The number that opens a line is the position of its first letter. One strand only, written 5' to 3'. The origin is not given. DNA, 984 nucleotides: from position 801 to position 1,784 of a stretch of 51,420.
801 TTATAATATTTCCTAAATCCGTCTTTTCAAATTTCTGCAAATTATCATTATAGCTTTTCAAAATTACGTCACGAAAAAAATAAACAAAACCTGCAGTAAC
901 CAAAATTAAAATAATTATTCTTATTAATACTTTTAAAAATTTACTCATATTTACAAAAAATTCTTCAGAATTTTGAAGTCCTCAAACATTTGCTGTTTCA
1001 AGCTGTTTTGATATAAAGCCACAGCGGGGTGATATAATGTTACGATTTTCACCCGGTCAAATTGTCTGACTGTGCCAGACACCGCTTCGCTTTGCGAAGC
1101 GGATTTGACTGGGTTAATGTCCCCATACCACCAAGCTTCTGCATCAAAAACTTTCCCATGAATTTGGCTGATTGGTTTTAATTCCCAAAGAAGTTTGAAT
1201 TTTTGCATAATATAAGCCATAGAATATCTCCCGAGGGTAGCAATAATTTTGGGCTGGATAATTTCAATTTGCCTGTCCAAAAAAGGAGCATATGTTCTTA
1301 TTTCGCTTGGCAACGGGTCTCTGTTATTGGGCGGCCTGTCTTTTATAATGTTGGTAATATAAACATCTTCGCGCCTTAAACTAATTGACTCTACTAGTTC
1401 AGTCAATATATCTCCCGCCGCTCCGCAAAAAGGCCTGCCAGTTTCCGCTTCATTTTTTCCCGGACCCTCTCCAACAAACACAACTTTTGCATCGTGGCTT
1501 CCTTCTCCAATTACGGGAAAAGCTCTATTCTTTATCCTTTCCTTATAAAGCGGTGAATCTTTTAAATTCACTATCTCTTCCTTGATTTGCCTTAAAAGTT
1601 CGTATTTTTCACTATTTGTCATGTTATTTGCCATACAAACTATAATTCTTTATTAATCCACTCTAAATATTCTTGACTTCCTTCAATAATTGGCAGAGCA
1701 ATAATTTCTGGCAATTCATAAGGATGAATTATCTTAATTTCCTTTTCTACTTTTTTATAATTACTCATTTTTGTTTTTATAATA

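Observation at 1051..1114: tRNA-sized structured element (family F) inserted in frame in uracil-DNA glycosylase; architecture conserved with compensatory changes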

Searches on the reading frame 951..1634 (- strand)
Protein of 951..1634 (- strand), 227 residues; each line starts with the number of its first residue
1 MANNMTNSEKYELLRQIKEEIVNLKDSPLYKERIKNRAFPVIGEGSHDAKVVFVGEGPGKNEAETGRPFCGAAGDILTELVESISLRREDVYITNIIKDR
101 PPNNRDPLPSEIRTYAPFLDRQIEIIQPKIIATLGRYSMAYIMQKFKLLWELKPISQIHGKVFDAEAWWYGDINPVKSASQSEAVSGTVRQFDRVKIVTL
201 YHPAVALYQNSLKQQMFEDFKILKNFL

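Call 12: search_protein_families(library=pfam, proteins=[window:951-1634:-])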
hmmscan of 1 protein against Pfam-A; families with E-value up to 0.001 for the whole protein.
window:951-1634:- (227 aa): 1 family
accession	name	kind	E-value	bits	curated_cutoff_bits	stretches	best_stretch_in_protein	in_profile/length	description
PF03167.25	UDG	-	2e-31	109.4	24.3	1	43-218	2-134/141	Uracil DNA glycosylase superfamily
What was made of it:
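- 951..1634 (-): Host gene: family-4 uracil-DNA glycosylase, 227 aa. Pfam PF03167, E = 2e-31 (call 12).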

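Call 13: search_solved_structures(query=window:951-1634:-, show_alignments=3)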
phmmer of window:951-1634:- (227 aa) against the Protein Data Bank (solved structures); distinct sequences matched with E-value up to 0.001: 30.
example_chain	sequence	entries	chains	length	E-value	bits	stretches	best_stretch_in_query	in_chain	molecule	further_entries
4zbx_A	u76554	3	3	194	5.5e-43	150.5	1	13-163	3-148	Uracil-DNA glycosylase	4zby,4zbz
1l9g_A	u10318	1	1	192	4.4e-34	121.4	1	12-147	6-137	Conserved hypothetical protein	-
1vk2_A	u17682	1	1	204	4.7e-34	121.3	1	12-147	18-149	Uracil-DNA glycosylase TM0511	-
1ui0_A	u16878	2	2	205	3.3e-29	105.5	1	35-143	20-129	Uracil-DNA Glycosylase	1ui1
8iir_A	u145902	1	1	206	1.3e-09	41.4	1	39-139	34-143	Type-4 uracil-DNA glycosylase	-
8iit_A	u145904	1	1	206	2.5e-09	40.5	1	39-139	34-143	Type-4 uracil-DNA glycosylase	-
6ajs_A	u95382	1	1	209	2.6e-09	40.4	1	39-139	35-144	Uracil DNA glycosylase superfamily protein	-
8iie_A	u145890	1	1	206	2.6e-09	40.4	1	39-139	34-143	Type-4 uracil-DNA glycosylase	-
6l6s_A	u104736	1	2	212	2.7e-09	40.4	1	39-139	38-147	Phage SPO1 DNA polymerase-related protein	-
6ajo_A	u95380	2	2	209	2.7e-09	40.4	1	39-139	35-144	Uracil DNA glycosylase superfamily protein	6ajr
8iip_A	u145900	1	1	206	2.8e-09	40.3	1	39-139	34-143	Type-4 uracil-DNA glycosylase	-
8iis_A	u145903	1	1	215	2.8e-09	40.3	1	39-139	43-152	Type-4 uracil-DNA glycosylase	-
8iio_A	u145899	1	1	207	2.8e-09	40.3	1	39-139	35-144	Type-4 uracil-DNA glycosylase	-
6iod_A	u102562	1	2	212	2.8e-09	40.3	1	39-139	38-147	Phage SPO1 DNA polymerase-related protein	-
8iin_A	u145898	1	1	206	2.9e-09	40.3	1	39-139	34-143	Type-4 uracil-DNA glycosylase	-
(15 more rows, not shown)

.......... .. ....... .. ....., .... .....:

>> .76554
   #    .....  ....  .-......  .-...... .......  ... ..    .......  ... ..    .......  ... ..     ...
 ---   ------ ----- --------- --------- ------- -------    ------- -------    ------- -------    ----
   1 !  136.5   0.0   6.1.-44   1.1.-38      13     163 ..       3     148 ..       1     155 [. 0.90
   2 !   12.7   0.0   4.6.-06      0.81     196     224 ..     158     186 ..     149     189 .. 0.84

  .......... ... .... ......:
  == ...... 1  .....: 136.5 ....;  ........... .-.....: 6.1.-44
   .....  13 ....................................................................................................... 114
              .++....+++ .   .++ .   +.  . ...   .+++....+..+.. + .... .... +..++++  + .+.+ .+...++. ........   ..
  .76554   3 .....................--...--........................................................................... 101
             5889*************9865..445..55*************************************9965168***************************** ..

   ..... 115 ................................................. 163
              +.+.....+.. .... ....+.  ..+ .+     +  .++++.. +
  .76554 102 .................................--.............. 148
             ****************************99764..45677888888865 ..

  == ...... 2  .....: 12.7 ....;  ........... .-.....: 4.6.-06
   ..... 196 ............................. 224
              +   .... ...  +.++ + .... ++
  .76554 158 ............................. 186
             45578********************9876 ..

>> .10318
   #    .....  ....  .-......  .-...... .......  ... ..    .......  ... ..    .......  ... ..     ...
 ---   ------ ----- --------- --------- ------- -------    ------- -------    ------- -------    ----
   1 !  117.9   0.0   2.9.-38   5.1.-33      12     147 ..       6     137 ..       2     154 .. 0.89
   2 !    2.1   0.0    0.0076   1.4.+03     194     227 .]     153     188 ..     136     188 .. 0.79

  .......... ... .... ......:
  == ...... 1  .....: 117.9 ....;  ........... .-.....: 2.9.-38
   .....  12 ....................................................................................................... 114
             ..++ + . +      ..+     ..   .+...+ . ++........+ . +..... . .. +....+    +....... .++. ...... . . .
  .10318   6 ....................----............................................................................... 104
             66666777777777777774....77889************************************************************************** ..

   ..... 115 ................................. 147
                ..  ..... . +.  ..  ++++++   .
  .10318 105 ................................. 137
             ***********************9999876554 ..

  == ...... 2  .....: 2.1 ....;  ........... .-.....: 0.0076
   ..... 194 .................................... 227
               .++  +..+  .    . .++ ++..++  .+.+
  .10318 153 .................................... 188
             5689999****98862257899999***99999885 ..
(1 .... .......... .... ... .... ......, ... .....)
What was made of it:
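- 951..1634 (-): PDB 4zbx, E = 5.5e-43 (call 13).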

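Call 22: find_homologous_proteins(query=window:951-1634:-, max_evalue=1e-20)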
Query window:951-1634:- (227 aa): 7923 proteins with E <= 1e-20 among 8000 candidates; the best 120 are listed.
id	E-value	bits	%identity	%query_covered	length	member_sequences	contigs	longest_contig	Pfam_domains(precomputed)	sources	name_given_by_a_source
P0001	1.3e-107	377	81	97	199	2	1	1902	PF03167.26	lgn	-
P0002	1.4e-105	370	75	96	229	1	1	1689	PF03167.26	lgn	-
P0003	1.7e-103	363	75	97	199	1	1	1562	PF03167.26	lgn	-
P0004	1.6e-101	357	74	98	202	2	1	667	PF03167.26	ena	-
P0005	2.0e-101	356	74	97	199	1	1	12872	PF03167.26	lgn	-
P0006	1.6e-100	353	72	98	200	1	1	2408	PF03167.26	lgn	-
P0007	2.0e-100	353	73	98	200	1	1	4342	PF03167.26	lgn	-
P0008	8.5e-99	348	71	96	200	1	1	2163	PF03167.26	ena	-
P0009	5.0e-96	339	71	99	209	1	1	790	PF03167.26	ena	-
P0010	2.7e-94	333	70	98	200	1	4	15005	PF03167.26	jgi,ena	-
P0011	1.6e-93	331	73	95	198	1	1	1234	PF03167.26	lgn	-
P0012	2.4e-93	330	71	96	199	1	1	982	PF03167.26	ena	-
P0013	7.9e-93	328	70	96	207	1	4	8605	PF03167.26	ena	-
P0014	1.3e-92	328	70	96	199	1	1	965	PF03167.26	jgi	-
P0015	4.8e-92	326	69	98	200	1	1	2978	PF03167.26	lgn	-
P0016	4.9e-92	326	69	97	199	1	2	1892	PF03167.26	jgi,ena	-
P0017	7.4e-92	325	66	98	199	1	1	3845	PF03167.26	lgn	-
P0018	1.7e-91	324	68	96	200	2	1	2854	PF03167.26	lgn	-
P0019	2.3e-91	323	66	98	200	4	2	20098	PF03167.26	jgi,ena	-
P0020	4.9e-91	322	69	96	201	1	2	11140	PF03167.26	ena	-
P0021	6.1e-91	322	69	96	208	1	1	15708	PF03167.26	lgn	-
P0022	7.0e-91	322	69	96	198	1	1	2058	PF03167.26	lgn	-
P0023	8.1e-91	322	68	96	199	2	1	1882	PF03167.26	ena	-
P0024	8.9e-91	322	68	97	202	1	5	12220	PF03167.26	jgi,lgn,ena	-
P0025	1.0e-90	321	67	97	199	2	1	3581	PF03167.26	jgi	-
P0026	1.2e-90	321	69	97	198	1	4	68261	PF03167.26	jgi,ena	-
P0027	1.9e-90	321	66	98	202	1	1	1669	PF03167.26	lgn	-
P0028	3.0e-90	320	67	98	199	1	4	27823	PF03167.26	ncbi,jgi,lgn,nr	ncbi:MAG: uracil-DNA glycosylase [Candidatus Staskawiczbacteria bacterium]|nr:uracil-DNA glycosylase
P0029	4.4e-90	319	68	96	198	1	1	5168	PF03167.26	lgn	-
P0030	7.4e-90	319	66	100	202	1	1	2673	PF03167.26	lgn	-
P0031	7.8e-90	318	68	95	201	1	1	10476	PF03167.26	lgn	-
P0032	8.8e-90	318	66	100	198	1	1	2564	PF03167.26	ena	-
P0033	1.1e-89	318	68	97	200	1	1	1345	PF03167.26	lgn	-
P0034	1.3e-89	318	66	96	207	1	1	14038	PF03167.26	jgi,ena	-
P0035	1.5e-89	318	66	98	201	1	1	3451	PF03167.26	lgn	-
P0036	2.0e-89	317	65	99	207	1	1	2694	PF03167.26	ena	-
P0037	2.5e-89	317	66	98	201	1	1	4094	PF03167.26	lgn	-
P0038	2.7e-89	317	67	96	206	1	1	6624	PF03167.26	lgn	-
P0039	3.7e-89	316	67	96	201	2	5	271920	PF03167.26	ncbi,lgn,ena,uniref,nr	ncbi:MAG: uracil-DNA glycosylase [Candidatus Staskawiczbacteria bacterium RIFCSPLOWO2_01_FULL_40_39]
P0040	4.4e-89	316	66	98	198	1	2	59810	PF03167.26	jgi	-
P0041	5.1e-89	316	66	98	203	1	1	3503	PF03167.26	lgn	-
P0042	7.4e-89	315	67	95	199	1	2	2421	PF03167.26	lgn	-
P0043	7.5e-89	315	66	98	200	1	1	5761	PF03167.26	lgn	-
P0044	8.0e-89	315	65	100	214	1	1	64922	PF03167.26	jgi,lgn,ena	-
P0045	1.5e-88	314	67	95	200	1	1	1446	PF03167.26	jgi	jgi:DNA polymerase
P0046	2.2e-88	314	66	97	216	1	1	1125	PF03167.26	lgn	-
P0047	2.2e-88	314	67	97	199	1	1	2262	PF03167.26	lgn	-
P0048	8.3e-88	312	66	98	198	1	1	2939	PF03167.26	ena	-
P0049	8.3e-88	312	64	98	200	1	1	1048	PF03167.26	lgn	-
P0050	8.6e-88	312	68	96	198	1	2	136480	PF03167.26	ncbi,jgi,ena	-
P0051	9.0e-88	312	67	96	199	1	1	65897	PF03167.26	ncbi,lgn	-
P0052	9.7e-88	312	67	98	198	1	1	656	PF03167.26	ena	-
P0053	1.1e-87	312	65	100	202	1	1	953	PF03167.26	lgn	-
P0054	1.3e-87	311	65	96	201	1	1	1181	PF03167.26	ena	-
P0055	1.8e-87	311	67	97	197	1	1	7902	PF03167.26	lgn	-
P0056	1.9e-87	311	66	98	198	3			PF03167.26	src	-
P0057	2.1e-87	311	64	100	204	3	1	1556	PF03167.26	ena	-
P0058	2.9e-87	310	68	95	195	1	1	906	PF03167.26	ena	-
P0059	2.9e-87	310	63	98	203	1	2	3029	PF03167.26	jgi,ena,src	-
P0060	3.2e-87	310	66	96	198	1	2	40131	PF03167.26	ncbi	-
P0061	3.5e-87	310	64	98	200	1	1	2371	PF03167.26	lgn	-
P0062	3.6e-87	310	64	98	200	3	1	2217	PF03167.26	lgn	-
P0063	3.6e-87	310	66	94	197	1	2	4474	PF03167.26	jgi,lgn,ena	jgi:DNA polymerase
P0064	8.0e-87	309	67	94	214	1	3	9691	PF03167.26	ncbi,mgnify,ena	mgnify:FL=1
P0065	9.9e-87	308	66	96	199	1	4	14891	PF03167.26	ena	-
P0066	1.0e-86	308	64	100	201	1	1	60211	PF03167.26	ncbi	-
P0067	1.8e-86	308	66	97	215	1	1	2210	PF03167.26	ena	-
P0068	3.5e-86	307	67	98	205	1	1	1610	PF03167.26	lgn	-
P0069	1.1e-85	305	65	98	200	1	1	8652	PF03167.26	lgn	-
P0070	1.2e-85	305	61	96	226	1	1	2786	PF03167.26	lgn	-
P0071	1.9e-85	304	67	97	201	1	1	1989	PF03167.26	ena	-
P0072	2.6e-85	304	65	97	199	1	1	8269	PF03167.26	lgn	-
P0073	3.0e-85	304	61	97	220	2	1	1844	PF03167.26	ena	-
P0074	3.2e-85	303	61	100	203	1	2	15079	PF03167.26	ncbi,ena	-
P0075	5.0e-85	303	64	96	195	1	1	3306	PF03167.26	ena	-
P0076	6.4e-85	302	64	96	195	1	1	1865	PF03167.26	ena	-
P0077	8.0e-85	302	63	98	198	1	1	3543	PF03167.26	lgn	-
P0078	1.3e-84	301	64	99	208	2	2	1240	PF03167.26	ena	-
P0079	7.7e-84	299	63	98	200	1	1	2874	PF03167.26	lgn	-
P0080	8.6e-84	299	65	95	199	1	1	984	PF03167.26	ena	-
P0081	2.2e-83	297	62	98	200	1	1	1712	PF03167.26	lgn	-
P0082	2.5e-83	297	62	98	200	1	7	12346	PF03167.26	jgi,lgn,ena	-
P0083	4.5e-83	296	63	96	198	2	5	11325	PF03167.26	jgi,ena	-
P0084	4.8e-83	296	63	99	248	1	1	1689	PF03167.26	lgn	-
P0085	7.9e-83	296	63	95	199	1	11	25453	PF03167.26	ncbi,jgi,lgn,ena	-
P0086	8.2e-83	296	64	95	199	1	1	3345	PF03167.26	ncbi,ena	-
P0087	1.2e-82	295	59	100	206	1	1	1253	PF03167.26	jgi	jgi:uracil-DNA glycosylase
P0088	1.3e-82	295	62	93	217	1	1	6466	PF03167.26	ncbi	-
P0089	1.5e-82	295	62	98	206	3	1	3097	PF03167.26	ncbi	-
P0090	1.6e-82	295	63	96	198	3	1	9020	PF03167.26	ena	-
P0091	1.9e-82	294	63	96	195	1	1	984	PF03167.26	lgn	-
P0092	2.2e-82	294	63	97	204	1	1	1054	PF03167.26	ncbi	ncbi:MAG: uracil-DNA glycosylase family protein [Candidatus Saccharimonadales bacterium]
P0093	2.4e-82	294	62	100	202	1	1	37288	PF03167.26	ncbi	-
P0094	2.6e-82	294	63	96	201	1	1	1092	PF03167.26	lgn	-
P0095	3.3e-82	294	62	98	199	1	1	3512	PF03167.26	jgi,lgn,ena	-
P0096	5.7e-82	293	64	96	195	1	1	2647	PF03167.26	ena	-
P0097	6.4e-82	293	60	97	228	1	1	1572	PF03167.26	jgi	jgi:uracil-DNA glycosylase family 4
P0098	8.7e-82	292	63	96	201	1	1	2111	PF03167.26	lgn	-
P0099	1.1e-81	292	64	95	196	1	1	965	PF03167.26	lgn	-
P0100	1.2e-81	292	63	94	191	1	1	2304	PF03167.26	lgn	-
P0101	1.4e-81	292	62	98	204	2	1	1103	PF03167.26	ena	-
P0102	1.4e-81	292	61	95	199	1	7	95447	PF03167.26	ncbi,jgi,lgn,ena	-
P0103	1.8e-81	291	60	97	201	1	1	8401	PF03167.26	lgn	-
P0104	2.2e-81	291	61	97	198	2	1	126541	PF03167.26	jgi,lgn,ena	-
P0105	2.4e-81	291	61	98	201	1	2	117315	PF03167.26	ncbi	-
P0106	2.5e-81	291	62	97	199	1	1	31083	PF03167.26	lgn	-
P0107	3.6e-81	290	62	98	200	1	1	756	PF03167.26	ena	-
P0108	4.1e-81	290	62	96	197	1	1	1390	PF03167.26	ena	-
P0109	5.3e-81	290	62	98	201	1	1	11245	PF03167.26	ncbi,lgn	-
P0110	5.7e-81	290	61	96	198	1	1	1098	PF03167.26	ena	-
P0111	5.7e-81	290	60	96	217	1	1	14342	PF03167.26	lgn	-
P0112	6.7e-81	289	63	95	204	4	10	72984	PF03167.26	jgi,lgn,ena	-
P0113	1.1e-80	289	62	97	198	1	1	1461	PF03167.26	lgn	-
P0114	1.3e-80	288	61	95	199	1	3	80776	PF03167.26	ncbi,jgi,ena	-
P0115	1.3e-80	288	63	95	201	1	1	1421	PF03167.26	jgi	-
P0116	1.9e-80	288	60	96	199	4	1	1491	PF03167.26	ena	-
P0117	2.4e-80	287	59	96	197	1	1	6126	PF03167.26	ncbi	-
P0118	2.9e-80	287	60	96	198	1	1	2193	PF03167.26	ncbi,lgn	-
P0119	3.3e-80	287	60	98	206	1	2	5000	PF03167.26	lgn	-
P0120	4.5e-80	287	61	98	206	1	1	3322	PF03167.26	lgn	-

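Call 25: find_encoding_contigs(protein=P0002, flank=2000, max_places=3)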
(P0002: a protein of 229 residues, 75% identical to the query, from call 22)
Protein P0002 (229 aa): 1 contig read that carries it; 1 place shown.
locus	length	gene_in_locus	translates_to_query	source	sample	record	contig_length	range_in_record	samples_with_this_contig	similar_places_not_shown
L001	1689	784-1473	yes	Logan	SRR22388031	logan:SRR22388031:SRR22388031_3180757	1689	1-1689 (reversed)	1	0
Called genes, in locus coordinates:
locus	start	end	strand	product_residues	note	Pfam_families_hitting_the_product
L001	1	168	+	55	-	?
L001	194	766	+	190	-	PF00719:Pyrophosphatase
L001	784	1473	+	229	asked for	PF03167:UDG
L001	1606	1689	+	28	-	?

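Call 26: find_encoding_contigs(protein=P0001, flank=2000, max_places=3)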
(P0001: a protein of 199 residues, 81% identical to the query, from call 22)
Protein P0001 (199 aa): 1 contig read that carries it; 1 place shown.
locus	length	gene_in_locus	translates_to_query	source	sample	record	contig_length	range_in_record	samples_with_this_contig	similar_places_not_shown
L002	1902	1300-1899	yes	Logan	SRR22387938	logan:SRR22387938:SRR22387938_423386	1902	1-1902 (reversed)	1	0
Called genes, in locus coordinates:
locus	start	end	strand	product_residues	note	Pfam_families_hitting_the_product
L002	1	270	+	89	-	?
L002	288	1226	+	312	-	PF00586:AIRS, PF02769:AIRS_C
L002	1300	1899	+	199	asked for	PF03167:UDG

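Call 39: find_encoding_contigs(protein=P0111, flank=500, max_places=1)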
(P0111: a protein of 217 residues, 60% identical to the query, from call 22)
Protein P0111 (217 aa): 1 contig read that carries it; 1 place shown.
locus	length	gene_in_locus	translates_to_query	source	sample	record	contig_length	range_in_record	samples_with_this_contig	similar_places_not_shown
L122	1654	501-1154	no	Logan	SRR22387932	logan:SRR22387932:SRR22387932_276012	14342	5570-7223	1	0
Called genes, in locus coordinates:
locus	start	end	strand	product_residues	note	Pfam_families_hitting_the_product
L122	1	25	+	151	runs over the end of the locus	PF01797:Y1_Tnp (weak)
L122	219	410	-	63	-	-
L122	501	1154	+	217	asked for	PF03167:UDG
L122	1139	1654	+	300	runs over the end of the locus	PF00188:CAP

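Call 40: find_encoding_contigs(protein=P0088, flank=500, max_places=1)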
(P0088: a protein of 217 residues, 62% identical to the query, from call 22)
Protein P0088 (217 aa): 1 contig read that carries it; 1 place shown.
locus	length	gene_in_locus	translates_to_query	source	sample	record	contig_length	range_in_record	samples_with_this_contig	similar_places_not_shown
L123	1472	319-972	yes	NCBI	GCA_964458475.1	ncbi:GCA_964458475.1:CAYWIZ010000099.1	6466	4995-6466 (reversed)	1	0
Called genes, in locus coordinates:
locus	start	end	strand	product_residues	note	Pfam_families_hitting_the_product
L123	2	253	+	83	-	?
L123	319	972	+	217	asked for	PF03167:UDG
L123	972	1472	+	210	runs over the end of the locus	PF13489:Methyltransf_23, PF02353:CMAS (weak), PF03848:TehB (weak), PF13847:Methyltransf_31, PF08241:Methyltransf_11, PF08242:Methyltransf_12, PF13649:Methyltransf_25, PF01739:CheR (weak)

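Call 41: find_encoding_contigs(protein=P0070, flank=500, max_places=1)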
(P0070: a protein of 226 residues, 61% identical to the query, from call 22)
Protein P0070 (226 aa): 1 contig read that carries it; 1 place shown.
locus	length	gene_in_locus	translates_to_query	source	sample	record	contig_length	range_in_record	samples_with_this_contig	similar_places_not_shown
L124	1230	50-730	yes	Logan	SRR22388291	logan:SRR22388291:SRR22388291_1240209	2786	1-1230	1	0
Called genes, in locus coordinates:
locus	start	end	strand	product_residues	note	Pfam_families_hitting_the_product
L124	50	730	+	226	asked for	PF03167:UDG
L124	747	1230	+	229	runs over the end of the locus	PF09335:VTT_dom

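Call 46: find_encoding_contigs(protein=P0111, flank=7000, max_places=1)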
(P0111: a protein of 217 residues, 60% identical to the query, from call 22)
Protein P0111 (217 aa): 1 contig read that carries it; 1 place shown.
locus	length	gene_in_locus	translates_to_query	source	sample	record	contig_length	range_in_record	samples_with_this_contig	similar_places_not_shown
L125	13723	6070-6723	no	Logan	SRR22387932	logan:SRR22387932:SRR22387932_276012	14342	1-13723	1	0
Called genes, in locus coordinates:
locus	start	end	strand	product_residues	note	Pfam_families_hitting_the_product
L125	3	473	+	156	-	?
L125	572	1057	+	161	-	-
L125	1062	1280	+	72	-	-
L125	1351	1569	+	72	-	PF23447:DUF7128 (weak)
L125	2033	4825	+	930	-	PF07819:PGAP1 (weak), PF00561:Abhydrolase_1 (weak), PF01674:Lipase_2 (weak), PF02450:LCAT, PF24096:DUF7379 (weak)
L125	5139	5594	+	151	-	PF01797:Y1_Tnp (weak)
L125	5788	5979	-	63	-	-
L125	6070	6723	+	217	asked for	PF03167:UDG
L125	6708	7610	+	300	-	PF00188:CAP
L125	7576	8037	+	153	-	PF00149:Metallophos (weak), PF12850:Metallophos_2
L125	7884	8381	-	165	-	-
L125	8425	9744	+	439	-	PF21760:SecD_1st, PF22599:SecDF_P1_head, PF03176:MMPL, PF02355:SecD_SecF_C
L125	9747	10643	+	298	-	PF07549:Sec_GG, PF02355:SecD_SecF_C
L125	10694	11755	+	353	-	PF04545:Sigma70_r4, PF05066:HARE-HTH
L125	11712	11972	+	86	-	-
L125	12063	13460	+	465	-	-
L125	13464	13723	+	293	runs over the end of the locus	?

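Call 72: find_related_loci(query=window:951-1634:-, collection=metagenome_contigs, flank=600)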
Query window:951-1634:- (227 aa) in metagenome_contigs; peptide patterns used: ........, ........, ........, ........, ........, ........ (x = any residue, [..] = any of these).
198 stretches matched a pattern; 56 encode a relative of the query (tblastn E <= 1e-3); 56 distinct loci.
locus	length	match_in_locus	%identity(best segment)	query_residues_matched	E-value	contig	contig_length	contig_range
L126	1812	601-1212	69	1-227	2e-105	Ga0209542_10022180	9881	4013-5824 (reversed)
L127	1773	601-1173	70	10-227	1e-103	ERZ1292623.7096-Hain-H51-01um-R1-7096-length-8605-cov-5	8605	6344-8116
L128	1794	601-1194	66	3-223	6e-101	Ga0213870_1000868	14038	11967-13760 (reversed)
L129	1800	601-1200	67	3-227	7e-100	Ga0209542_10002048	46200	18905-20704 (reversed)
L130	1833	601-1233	65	1-226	5e-99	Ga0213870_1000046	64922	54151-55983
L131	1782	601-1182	68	10-226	2e-98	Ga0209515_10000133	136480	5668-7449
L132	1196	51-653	65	1-224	2e-102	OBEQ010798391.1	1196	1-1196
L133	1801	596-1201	61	1-227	2e-96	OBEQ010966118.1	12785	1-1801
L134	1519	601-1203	57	4-227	2e-89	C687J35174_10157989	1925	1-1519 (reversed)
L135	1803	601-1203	57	4-227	7e-87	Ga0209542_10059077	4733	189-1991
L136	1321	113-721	58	1-227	6e-91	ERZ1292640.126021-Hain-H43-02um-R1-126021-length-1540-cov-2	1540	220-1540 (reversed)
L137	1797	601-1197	56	6-227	4e-82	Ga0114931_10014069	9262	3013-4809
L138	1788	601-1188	57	8-226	4e-81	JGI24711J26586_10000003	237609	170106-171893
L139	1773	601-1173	55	10-227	1e-80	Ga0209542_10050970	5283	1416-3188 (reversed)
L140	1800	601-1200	55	4-226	4e-80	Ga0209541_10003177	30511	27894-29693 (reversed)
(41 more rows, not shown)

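Call 87: predict_structure(alignment_id=A1)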
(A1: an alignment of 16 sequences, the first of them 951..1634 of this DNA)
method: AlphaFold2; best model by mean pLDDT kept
length: 227 residues; sequences in the alignment: 16
mean_pLDDT: 72.2   pTM: 0.70
mean pLDDT of the five models: 72.2, 69.5, 69.2, 67.3, 67.1
residues with pLDDT >= 90: 20; 70-90: 103; 50-70: 80; < 50: 24
segments of 3 or more residues with pLDDT < 50: 1-4, 172-191
pLDDT, mean of each block of 10 residues (from residue 1): 53 69 66 62 81 83 64 78 90 82 62 71 84 88 87 83 74 41 43 78 68 78 81
secondary structure, 60 per line:
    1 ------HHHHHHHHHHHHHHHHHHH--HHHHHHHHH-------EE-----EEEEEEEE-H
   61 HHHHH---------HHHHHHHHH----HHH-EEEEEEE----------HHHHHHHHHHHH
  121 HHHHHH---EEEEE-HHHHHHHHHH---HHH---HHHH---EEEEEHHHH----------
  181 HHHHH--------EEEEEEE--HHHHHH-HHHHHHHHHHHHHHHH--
elements in order: H7-25 H28-36 E51-58 H60-65 H75-83 E92-98 H109-126 E130-134 H136-145 H155-158 E162-166 H167-170 H181-185 E194-200 H203-208 H210-225
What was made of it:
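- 1053..1118 (-): The 22 extra codons of UDG (residues 173-194, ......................). Gap against PDB 4zbx (call 13). pLDDT < 50 for residues 172-191, between strands 162-166 and 194-200 (call 87).
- The UDG insert is the only internal low-confidence segment of the model (call 87). It is modelled as disordered (call 87).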
